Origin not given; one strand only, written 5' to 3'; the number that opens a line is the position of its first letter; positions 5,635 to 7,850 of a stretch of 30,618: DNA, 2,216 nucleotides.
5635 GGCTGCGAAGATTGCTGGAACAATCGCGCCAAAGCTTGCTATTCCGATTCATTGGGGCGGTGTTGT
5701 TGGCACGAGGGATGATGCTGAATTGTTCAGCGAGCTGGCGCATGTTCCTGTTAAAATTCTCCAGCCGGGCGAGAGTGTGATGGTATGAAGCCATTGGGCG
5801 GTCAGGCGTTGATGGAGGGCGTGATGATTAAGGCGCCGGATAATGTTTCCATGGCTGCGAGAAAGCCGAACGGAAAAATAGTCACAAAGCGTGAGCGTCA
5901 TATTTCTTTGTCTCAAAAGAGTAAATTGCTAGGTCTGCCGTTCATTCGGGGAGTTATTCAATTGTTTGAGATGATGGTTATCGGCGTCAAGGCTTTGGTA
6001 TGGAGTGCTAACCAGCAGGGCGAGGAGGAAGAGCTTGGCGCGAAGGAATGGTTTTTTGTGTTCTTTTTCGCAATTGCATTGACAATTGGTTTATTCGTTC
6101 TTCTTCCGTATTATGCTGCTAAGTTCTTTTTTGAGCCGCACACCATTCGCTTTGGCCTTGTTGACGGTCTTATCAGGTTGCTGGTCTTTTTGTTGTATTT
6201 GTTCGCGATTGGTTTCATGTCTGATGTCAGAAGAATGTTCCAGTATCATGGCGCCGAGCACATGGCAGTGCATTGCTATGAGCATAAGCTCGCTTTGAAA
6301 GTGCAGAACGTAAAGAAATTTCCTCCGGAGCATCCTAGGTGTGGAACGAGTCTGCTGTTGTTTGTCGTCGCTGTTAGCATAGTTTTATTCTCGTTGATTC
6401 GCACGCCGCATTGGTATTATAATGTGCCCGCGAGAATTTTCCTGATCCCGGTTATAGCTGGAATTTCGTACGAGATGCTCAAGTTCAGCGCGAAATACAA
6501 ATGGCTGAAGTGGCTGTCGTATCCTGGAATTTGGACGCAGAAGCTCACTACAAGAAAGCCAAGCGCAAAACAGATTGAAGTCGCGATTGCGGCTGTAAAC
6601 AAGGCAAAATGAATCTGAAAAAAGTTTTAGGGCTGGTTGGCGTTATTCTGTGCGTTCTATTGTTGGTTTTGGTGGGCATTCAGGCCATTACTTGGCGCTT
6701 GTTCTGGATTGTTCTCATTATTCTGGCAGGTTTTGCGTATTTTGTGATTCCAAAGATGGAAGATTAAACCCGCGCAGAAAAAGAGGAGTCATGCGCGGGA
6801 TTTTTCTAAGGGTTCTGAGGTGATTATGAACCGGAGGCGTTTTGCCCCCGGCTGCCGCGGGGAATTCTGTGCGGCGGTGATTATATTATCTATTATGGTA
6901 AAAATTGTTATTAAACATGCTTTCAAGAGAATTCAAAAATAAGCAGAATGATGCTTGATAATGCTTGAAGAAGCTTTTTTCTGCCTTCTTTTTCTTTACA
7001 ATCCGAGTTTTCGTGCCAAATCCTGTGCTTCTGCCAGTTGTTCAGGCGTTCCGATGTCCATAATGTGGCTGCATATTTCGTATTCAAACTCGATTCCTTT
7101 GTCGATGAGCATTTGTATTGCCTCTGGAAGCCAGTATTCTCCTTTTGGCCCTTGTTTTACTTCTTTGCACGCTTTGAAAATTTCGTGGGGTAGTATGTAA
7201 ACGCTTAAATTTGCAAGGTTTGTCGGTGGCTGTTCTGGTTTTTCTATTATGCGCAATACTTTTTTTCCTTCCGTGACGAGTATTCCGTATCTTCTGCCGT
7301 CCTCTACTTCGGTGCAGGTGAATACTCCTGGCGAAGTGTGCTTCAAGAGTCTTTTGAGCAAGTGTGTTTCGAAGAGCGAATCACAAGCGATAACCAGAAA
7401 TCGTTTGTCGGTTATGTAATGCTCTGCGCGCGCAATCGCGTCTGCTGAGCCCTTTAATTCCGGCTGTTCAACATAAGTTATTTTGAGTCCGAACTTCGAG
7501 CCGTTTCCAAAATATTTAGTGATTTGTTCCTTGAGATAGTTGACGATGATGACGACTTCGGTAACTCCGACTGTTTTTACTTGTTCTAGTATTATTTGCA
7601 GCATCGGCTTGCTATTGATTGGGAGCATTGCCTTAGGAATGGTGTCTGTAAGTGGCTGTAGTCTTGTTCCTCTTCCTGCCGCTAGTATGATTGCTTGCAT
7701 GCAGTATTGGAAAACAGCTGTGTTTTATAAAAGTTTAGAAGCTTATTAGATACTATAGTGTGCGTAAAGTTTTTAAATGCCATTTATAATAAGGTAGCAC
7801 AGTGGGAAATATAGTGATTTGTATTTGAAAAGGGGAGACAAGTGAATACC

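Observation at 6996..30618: Candidate dedicated O-glycosylation island for mucin-like giant surface proteins in a DPANN-type archaeon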

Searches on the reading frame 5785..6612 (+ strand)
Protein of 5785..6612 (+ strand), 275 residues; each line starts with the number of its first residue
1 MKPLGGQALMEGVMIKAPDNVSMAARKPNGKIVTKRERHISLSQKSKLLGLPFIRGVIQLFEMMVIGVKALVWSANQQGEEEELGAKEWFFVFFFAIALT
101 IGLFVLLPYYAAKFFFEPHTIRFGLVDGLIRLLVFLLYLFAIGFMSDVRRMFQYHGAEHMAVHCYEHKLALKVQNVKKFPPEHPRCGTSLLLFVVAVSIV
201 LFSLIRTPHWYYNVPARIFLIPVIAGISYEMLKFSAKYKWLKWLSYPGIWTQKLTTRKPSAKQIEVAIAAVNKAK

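Call 7: search_protein_families(library=pfam, proteins=[window:5785-6612:+], max_evalue=0.01)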
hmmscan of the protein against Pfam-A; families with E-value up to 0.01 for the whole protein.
window:5785-6612:+ (275 aa): 1 family
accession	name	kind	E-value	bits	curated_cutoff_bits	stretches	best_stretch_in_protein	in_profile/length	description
PF07136.16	DUF1385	-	3e-79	266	22.1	1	51-274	1-224/227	Protein of unknown function (DUF1385)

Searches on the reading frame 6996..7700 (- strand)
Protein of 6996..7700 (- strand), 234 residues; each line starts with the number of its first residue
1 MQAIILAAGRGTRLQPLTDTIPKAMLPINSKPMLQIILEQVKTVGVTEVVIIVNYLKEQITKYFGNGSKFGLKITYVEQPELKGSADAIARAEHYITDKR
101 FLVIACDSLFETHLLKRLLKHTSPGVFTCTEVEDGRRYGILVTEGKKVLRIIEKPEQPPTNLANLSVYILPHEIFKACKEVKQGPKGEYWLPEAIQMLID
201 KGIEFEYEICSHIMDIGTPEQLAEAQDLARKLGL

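Call 3: search_protein_families(library=pfam, proteins=[window:6996-7700:-], max_evalue=0.01)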
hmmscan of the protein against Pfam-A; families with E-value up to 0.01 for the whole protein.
window:6996-7700:- (234 aa): 3 families
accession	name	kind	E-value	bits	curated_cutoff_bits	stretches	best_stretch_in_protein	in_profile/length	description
PF00483.29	NTP_transferase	-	2.2e-43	149.1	21.2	1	3-228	2-241/245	Nucleotidyl transferase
PF12804.13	NTP_transf_3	-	1.6e-18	67.8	27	1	3-136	1-127/160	MobA-like NTP transferase domain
PF01128.25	IspD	-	0.0027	17.9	27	1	1-54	1-52/221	2-C-methyl-D-erythritol 4-phosphate cytidylyltransferase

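Call 8: search_protein_families(library=ncbifam, proteins=[window:6996-7700:-], max_evalue=0.01)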
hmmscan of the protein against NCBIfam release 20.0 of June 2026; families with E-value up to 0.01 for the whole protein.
window:6996-7700:- (234 aa): 49 families (the best 25 are shown)
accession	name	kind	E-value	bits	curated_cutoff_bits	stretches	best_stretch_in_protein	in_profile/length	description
TIGR03992.1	Arch_glmU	subfamily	3.1e-63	214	292.1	1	1-227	1-225/393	bifunctional sugar-1-phosphate nucleotidylyltransferase/acetyltransferase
NF041313.1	UDPGP_AglF_Halo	equivalog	6.6e-53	179.6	400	1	1-226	1-231/234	UTP--glucose-1-phosphate uridylyltransferase AglF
TIGR01208.1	rmlA_long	equivalog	1e-51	175.9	320.25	1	3-227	2-232/353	glucose-1-phosphate thymidylyltransferase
NF041173.1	Sug_nt_acttase_Thmprot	equivalog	3.8e-38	131.5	600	1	1-226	1-224/405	bifunctional sugar-1-phosphate nucleotidylyltransferase/acetyltransferase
NF052502.1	man1P_GTase_Rv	exception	1.9e-34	119.1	440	1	1-224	1-225/352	mannose-1-phosphate guanylyltransferase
TIGR01099.1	galU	equivalog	3.1e-34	118.8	326.8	2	73-222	95-258/261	UTP--glucose-1-phosphate uridylyltransferase GalU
TIGR01207.1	rmlA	equivalog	2.6e-32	112.1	360.65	1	3-228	2-235/286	glucose-1-phosphate thymidylyltransferase RfbA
NF045761.1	NAMPUrTaseMurU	equivalog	2.2e-31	109.4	250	1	1-226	1-224/226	N-acetylmuramate alpha-1-phosphate uridylyltransferase MurU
NF049965.1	GlMnHpPGnyltfHddC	equivalog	1.7e-28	99.7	300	1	1-222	1-214/221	D-glycero-D-manno-heptose 1-phosphate guanosyltransferase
NF012024.0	PRK15480.1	equivalog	6.9e-25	87.7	588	1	3-203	6-212/292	glucose-1-phosphate thymidylyltransferase RfbA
TIGR01173.1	glmU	equivalog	5.8e-24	84.7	366.85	1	1-207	1-211/452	bifunctional UDP-N-acetylglucosamine diphosphorylase/glucosamine-1-phosphate N-acetyltransferase GlmU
NF010934.1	PRK14354.1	equivalog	3.7e-21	75.2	450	1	3-231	2-238/447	bifunctional UDP-N-acetylglucosamine diphosphorylase/glucosamine-1-phosphate N-acetyltransferase GlmU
NF010933.0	PRK14353.1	equivalog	2.4e-20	72.6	505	1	2-227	7-240/453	bifunctional UDP-N-acetylglucosamine diphosphorylase/glucosamine-1-phosphate N-acetyltransferase GlmU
NF010939.0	PRK14359.1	equivalog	2.6e-18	65.9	592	1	3-207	5-209/430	bifunctional UDP-N-acetylglucosamine diphosphorylase/glucosamine-1-phosphate N-acetyltransferase GlmU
NF009928.0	PRK13389.1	equivalog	4.2e-18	65.5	548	2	2-66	10-74/302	UTP--glucose-1-phosphate uridylyltransferase GalU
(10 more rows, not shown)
